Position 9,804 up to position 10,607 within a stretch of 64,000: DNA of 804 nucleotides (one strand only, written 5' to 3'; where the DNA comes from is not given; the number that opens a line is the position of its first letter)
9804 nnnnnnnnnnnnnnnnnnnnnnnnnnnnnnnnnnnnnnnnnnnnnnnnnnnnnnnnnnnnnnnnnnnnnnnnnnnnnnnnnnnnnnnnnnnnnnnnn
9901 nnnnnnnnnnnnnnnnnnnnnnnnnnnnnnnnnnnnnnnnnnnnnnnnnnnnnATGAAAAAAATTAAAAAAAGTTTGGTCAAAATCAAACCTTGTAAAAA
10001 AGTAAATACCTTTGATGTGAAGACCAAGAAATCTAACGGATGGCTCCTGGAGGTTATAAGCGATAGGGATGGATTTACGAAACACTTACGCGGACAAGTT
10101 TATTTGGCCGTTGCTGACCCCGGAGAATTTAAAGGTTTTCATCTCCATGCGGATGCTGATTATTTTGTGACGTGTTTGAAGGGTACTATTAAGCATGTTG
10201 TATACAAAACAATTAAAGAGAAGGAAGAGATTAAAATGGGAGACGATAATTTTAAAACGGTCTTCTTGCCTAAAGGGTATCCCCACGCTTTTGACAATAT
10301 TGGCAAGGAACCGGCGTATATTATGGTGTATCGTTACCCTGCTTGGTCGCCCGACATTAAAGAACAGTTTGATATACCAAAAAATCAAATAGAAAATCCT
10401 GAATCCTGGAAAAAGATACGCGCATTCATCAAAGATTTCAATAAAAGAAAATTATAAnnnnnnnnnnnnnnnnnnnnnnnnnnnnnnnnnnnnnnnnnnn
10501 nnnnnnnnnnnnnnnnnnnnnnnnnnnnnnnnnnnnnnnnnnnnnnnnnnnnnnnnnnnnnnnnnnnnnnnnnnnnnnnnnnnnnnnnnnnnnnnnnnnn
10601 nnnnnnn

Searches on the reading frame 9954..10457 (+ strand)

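Call 47: search_protein_families(library=pfam, proteins=[window:9954-10457:+], max_evalue=0.00001)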
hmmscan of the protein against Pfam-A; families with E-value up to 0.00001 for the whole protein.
window:9954-10457:+ (167 aa): 3 families
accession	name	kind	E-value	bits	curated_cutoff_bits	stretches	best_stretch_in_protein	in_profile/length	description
PF14667.12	Polysacc_synt_C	-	1.5e-07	31.9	28.7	1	43-134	14-106/111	Polysaccharide biosynthesis C-terminal domain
PF07883.17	Cupin_2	-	1.4e-06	28.3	27.2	1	54-124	5-67/70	Cupin domain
PF05523.17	FdtA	-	4.9e-06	26.8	23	1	50-127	36-110/131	WxcM-like, C-terminal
